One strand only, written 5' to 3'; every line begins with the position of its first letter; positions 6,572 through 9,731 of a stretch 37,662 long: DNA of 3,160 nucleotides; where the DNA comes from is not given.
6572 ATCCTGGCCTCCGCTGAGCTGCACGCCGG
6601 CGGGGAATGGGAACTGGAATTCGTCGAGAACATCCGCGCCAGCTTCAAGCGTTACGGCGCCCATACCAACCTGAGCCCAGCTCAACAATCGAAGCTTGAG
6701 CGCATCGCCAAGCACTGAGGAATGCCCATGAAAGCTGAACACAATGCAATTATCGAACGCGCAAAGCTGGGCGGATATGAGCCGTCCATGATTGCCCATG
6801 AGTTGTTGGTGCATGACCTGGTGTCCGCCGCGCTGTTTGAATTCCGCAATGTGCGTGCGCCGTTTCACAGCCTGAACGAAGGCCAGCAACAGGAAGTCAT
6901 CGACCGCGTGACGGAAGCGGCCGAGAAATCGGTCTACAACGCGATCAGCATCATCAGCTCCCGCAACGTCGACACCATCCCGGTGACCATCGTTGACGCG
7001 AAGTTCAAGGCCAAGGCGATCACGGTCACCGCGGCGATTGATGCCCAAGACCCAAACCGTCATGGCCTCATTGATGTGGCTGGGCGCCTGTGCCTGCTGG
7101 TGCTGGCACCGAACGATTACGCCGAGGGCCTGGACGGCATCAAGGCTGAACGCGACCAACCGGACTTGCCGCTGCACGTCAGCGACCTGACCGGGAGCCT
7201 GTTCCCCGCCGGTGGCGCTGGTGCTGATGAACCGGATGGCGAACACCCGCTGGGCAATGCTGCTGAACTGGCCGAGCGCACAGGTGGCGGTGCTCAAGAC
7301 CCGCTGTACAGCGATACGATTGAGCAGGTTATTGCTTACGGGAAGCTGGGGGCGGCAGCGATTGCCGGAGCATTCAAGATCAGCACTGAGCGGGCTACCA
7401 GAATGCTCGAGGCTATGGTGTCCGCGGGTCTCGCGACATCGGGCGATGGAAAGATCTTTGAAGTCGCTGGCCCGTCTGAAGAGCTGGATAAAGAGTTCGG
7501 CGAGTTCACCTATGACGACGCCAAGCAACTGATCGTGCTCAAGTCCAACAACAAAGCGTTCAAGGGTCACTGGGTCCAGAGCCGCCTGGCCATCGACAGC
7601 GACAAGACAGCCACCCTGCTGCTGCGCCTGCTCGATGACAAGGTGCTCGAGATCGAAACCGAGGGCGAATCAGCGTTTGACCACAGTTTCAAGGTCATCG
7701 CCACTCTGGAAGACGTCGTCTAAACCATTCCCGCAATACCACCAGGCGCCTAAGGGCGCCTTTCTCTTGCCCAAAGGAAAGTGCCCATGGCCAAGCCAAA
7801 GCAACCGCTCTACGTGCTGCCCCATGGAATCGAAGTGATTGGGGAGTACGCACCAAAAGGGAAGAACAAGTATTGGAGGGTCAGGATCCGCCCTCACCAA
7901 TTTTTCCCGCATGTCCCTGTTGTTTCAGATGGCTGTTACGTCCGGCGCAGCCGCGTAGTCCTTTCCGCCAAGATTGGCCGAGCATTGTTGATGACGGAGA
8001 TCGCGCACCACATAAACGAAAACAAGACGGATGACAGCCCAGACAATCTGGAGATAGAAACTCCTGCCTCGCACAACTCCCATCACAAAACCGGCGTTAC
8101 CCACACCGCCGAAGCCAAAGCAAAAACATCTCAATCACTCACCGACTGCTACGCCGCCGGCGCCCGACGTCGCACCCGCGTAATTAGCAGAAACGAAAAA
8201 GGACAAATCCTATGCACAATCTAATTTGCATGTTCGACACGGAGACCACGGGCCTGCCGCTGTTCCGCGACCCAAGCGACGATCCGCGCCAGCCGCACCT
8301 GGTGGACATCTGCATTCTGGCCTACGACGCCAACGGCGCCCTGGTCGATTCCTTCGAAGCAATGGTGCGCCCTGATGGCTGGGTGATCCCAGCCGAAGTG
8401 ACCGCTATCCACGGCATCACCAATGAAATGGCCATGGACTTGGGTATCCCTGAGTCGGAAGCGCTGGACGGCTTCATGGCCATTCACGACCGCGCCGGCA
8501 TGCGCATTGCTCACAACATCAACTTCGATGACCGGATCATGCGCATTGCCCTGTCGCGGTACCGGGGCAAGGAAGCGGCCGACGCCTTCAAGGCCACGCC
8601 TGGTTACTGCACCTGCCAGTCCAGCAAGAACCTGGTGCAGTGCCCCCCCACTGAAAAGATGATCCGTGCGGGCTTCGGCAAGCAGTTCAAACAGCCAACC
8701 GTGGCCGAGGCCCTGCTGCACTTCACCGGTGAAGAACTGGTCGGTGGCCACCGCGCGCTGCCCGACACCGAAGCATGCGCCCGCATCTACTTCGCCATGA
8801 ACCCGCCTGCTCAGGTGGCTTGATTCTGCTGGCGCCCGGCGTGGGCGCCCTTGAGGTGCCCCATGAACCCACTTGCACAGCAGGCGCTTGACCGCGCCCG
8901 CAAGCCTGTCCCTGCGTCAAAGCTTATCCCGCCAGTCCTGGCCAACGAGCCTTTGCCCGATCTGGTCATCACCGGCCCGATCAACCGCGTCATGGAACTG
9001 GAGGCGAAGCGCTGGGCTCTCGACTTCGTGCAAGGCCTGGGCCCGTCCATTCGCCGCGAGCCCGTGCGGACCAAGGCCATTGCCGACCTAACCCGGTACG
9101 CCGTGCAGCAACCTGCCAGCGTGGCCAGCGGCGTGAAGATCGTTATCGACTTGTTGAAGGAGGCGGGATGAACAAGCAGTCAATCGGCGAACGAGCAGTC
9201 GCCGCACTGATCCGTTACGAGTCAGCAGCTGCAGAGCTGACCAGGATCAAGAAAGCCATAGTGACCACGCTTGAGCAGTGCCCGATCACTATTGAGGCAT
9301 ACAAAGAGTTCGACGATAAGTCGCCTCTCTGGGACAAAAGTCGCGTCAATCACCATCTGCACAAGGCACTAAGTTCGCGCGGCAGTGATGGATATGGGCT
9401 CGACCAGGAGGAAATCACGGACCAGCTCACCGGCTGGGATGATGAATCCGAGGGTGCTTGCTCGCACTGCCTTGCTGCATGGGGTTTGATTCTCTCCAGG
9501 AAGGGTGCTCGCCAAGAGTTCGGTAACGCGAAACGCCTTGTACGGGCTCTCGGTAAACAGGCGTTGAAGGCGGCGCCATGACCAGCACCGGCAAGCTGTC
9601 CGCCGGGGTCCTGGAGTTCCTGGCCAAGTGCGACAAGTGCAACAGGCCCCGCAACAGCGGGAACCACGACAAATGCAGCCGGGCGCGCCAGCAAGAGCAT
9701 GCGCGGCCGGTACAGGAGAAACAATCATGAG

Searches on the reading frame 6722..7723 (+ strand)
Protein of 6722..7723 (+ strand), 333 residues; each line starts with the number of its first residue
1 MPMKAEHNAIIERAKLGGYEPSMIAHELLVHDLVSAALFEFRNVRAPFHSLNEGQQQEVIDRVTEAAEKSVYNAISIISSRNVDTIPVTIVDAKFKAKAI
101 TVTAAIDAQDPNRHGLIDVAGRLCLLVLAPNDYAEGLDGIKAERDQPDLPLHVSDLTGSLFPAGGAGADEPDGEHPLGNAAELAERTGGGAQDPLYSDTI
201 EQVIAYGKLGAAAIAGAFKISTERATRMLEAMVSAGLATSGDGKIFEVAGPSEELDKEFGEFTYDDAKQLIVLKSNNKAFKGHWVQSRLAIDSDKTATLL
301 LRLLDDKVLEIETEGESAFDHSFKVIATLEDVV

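Call 9: search_protein_families(library=phrogs, proteins=[window:6722-7723:+])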
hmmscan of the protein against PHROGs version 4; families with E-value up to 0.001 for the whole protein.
window:6722-7723:+ (333 aa): 1 family
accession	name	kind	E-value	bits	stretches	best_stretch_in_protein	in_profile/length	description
phrog_6576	-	unknown function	1.6e-62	212.7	1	3-331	1-319/325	-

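Call 19: search_protein_families(library=pfam, proteins=[window:6722-7723:+], max_evalue=0.1)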
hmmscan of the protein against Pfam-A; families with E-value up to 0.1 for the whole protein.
window:6722-7723:+ (333 aa): 2 families
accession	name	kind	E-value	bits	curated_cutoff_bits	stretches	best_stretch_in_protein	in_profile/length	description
PF09397.16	FtsK_gamma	-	0.00037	20.6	30.6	1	191-239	2-50/63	Ftsk gamma domain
PF14394.12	DUF4423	-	0.001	19.3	30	1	271-316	25-73/165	Domain of unknown function (DUF4423)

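Call 72: search_protein_families(library=ncbifam, proteins=[window:6722-7723:+], max_evalue=0.1)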
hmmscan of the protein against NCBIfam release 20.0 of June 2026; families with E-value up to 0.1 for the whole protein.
window:6722-7723:+ (333 aa): 1 family
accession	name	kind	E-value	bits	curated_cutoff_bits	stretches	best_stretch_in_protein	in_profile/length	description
NF005866.0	PRK07803.1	equivalog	0.029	12.5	819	0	211-254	181-224/631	fumarate reductase/succinate dehydrogenase flavoprotein subunit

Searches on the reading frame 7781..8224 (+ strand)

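Call 57: search_protein_families(library=pfam, proteins=[window:7781-8224:+], max_evalue=0.01)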
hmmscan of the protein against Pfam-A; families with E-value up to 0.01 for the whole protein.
window:7781-8224:+ (147 aa): 1 family
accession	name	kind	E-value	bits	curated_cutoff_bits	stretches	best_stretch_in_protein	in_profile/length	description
PF13392.12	HNH_3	-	0.00068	19.7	24.8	1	72-98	18-44/46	HNH endonuclease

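Call 58: search_protein_families(library=phrogs, proteins=[window:7781-8224:+])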
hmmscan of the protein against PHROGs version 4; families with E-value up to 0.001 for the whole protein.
window:7781-8224:+ (147 aa): 8 families
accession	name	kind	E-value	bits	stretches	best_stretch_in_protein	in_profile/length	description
phrog_7545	-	DNA, RNA and nucleotide metabolism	5.4e-10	40.7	1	53-116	83-147/160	HNH endonuclease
phrog_21964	-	DNA, RNA and nucleotide metabolism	7.7e-08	33.2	1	53-107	163-217/244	HNH endonuclease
phrog_10730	-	DNA, RNA and nucleotide metabolism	9.2e-08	33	1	43-102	82-141/234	HNH endonuclease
phrog_14913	-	DNA, RNA and nucleotide metabolism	9.7e-08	33.2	1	53-113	39-96/149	HNH endonuclease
phrog_15471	-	DNA, RNA and nucleotide metabolism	1.2e-07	32.8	1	54-115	32-94/183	HNH endonuclease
phrog_20891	-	DNA, RNA and nucleotide metabolism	6.2e-07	30.3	1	43-94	143-194/219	HNH endonuclease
phrog_959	-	DNA, RNA and nucleotide metabolism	3.2e-06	28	1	54-114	58-118/138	HNH endonuclease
phrog_59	-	DNA, RNA and nucleotide metabolism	9.8e-06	26.2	1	51-103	186-236/423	HNH endonuclease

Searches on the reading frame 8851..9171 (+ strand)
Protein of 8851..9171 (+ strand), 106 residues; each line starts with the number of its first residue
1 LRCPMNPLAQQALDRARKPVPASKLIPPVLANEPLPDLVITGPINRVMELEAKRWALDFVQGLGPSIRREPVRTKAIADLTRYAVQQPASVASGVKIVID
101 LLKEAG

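Call 57: search_protein_families(library=pfam, proteins=[window:8851-9171:+], max_evalue=0.01)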
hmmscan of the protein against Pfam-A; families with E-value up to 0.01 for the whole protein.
window:8851-9171:+ (106 aa): 0 families

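Call 58: search_protein_families(library=phrogs, proteins=[window:8851-9171:+])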
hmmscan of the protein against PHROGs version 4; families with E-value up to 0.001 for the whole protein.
window:8851-9171:+ (106 aa): 1 family
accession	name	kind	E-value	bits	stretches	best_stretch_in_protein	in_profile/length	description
phrog_34757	-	unknown function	1.1e-07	32.9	1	37-104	53-115/135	-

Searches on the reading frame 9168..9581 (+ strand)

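Call 9: search_protein_families(library=phrogs, proteins=[window:9168-9581:+])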
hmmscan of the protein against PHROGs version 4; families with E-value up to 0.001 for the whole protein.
window:9168-9581:+ (137 aa): 1 family
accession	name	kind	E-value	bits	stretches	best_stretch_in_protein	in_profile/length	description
phrog_37957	-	unknown function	1.2e-13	52.1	1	12-134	7-136/141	-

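Call 57: search_protein_families(library=pfam, proteins=[window:9168-9581:+], max_evalue=0.01)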
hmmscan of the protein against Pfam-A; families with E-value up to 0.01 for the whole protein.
window:9168-9581:+ (137 aa): 0 families
